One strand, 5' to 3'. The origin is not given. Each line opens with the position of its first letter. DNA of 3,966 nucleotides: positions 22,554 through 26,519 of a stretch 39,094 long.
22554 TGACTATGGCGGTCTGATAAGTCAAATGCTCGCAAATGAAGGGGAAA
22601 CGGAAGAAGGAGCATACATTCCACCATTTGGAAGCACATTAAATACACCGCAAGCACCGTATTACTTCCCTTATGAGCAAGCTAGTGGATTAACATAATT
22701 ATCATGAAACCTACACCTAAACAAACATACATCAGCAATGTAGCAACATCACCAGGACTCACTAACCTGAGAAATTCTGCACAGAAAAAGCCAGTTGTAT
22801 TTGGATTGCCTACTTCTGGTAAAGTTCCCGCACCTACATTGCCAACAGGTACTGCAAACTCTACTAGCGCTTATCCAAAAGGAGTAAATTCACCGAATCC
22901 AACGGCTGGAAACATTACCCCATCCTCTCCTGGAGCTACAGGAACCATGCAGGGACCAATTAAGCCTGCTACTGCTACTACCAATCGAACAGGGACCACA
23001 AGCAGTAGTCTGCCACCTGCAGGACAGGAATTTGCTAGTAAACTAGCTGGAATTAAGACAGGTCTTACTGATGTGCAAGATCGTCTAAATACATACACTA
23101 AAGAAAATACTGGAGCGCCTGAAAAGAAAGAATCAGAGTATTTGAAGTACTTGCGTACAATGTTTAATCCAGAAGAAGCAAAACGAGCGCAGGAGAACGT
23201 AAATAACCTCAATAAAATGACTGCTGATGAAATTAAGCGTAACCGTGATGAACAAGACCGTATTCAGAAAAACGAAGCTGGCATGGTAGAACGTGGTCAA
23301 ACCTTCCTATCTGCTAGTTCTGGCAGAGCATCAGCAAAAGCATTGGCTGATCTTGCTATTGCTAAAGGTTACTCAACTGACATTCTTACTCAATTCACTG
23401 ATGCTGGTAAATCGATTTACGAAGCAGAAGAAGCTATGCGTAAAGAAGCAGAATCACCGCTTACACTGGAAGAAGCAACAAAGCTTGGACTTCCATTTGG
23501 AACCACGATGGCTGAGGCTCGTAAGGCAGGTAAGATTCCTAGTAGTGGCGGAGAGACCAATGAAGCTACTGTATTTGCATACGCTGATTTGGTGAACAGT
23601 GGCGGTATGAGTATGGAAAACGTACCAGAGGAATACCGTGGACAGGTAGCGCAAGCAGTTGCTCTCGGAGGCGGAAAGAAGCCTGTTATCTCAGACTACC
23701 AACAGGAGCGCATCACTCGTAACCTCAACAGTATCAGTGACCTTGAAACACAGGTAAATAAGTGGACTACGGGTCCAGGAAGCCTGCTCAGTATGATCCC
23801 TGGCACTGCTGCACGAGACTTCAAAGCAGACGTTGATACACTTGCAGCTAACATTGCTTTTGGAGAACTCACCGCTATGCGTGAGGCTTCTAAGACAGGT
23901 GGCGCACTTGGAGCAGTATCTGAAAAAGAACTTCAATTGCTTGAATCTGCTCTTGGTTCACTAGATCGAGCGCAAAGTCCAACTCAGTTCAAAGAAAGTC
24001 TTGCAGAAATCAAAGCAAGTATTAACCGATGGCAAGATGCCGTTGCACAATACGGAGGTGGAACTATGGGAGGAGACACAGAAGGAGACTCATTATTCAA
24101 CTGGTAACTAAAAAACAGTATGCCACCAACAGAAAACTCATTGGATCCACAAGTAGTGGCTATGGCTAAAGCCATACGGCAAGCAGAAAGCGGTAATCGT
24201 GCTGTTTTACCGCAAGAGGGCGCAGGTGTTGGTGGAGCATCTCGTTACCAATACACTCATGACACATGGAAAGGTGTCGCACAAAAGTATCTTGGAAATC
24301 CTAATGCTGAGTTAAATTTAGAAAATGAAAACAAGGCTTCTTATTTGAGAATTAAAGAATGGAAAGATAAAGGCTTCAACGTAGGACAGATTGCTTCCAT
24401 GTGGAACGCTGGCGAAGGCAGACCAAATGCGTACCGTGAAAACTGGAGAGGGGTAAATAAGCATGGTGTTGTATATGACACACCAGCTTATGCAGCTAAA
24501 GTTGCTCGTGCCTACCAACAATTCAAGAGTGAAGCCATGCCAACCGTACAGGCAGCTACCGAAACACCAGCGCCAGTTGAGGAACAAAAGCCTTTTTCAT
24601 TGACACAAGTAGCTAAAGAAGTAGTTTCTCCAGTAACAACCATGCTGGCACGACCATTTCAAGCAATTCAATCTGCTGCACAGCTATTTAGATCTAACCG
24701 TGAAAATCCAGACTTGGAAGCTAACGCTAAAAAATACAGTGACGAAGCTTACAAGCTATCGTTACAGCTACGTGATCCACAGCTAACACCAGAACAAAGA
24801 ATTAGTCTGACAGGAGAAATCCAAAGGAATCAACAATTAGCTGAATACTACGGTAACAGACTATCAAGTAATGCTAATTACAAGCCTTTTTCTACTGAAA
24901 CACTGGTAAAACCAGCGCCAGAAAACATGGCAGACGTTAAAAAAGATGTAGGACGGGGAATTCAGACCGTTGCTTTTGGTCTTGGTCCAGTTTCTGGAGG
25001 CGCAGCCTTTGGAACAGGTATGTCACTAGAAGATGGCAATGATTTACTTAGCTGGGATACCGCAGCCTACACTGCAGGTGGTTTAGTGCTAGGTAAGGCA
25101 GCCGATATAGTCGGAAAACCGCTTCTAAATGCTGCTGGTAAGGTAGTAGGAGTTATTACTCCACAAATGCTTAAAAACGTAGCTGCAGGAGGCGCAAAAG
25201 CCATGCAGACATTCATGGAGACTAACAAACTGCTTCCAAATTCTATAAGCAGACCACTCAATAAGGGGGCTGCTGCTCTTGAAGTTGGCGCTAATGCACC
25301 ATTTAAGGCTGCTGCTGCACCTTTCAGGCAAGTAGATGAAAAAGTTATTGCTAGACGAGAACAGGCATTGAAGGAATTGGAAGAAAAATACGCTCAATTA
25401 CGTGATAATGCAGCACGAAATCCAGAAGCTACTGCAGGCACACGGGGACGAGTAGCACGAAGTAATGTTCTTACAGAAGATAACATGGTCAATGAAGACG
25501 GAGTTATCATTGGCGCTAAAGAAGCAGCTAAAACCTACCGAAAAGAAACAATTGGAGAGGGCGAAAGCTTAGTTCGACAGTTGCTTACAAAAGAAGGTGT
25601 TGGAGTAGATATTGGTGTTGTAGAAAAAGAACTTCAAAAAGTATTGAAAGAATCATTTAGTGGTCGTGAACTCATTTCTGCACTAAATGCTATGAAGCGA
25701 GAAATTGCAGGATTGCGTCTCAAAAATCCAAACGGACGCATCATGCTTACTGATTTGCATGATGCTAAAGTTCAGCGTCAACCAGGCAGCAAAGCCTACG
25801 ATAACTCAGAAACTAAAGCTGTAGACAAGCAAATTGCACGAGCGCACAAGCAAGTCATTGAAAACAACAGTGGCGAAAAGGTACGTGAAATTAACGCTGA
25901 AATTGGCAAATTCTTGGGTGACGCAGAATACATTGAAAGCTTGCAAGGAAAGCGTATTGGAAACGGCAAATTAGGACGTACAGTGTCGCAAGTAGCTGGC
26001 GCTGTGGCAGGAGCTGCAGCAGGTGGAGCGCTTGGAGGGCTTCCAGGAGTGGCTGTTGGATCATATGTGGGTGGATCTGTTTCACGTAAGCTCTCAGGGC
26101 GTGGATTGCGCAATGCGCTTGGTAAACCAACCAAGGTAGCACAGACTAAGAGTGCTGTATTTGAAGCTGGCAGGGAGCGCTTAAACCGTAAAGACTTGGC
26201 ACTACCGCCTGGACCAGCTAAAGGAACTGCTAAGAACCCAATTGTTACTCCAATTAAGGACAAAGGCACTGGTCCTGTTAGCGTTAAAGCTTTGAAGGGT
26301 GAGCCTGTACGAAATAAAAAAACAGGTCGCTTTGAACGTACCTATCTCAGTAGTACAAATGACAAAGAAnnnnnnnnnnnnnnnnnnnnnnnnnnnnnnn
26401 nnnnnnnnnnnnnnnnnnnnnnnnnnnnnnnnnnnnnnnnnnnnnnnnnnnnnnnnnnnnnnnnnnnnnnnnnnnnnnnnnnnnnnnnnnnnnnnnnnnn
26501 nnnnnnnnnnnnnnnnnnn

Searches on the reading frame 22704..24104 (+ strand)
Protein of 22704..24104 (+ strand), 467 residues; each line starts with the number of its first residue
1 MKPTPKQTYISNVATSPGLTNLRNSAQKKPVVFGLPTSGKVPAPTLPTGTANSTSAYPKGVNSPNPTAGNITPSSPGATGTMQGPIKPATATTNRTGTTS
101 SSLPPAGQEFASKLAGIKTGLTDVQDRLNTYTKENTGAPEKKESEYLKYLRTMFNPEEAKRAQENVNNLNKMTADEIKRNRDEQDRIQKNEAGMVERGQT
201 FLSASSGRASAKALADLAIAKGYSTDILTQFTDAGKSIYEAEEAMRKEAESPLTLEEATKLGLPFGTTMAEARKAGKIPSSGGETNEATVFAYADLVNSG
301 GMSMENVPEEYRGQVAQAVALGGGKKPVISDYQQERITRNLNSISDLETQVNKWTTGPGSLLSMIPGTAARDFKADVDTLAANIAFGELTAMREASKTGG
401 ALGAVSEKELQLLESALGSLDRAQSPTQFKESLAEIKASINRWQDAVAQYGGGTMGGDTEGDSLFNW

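Call 3: search_protein_families(library=pfam, proteins=[window:22704-24104:+], max_evalue=0.01)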
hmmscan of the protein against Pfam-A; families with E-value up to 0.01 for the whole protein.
window:22704-24104:+ (467 aa): 0 families

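Call 17: search_protein_families(library=phrogs, proteins=[window:22704-24104:+], max_evalue=0.001)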
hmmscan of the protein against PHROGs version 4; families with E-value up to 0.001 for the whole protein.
window:22704-24104:+ (467 aa): 5 families
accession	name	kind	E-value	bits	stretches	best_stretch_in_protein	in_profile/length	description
phrog_24864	-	unknown function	2.9e-19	69.9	1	301-439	558-697/729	-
phrog_25769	-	unknown function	5.7e-11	43.4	1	355-453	278-377/402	-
phrog_2534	-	other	1.8e-09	38.2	1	336-447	299-404/435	released from the phage upon host infection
phrog_27813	-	unknown function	9.9e-08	32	1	356-446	454-545/608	-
phrog_1382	-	unknown function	0.00089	19.8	0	293-320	10-37/48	-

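Call 90: search_protein_families(library=ncbifam, proteins=[window:22704-24104:+], max_evalue=0.01)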
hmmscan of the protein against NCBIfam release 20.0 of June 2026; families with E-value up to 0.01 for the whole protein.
window:22704-24104:+ (467 aa): 1 family
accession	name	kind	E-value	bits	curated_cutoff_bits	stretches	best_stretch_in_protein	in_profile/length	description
NF040910.1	CD1375_fam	subfamily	3.9e-06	26.5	22.5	1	292-320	4-32/34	CD1375 family protein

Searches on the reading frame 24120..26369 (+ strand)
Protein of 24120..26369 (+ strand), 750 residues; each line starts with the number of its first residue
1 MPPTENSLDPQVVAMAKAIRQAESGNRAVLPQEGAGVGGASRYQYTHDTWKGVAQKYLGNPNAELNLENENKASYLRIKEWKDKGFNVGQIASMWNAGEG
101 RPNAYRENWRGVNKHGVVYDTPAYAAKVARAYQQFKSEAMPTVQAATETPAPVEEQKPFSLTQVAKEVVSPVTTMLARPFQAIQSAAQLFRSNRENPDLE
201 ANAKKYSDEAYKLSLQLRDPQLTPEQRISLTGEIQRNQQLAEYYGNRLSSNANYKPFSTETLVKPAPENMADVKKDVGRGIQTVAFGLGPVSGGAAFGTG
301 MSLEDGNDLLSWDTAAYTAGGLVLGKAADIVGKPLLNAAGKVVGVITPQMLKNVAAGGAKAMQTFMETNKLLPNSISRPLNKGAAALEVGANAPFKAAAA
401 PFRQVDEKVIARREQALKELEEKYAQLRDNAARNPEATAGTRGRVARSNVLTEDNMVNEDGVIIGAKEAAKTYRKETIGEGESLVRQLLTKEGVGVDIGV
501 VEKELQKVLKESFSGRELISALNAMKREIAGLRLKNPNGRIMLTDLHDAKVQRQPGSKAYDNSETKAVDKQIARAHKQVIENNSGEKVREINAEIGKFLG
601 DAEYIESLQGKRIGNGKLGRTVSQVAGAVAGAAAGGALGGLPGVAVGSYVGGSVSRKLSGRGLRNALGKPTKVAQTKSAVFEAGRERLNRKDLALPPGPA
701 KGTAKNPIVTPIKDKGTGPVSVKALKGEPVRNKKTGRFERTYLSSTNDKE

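Call 53: search_dna_similar(query=window:24120-26369:+, collection=phages, mode=protein, max_rows=25, max_evalue=0.00001)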
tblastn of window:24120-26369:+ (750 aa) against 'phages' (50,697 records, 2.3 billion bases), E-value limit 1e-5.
No match.

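Call 90: search_protein_families(library=ncbifam, proteins=[window:24120-26369:+], max_evalue=0.01)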
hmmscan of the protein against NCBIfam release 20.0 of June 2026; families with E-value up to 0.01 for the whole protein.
window:24120-26369:+ (750 aa): 0 families
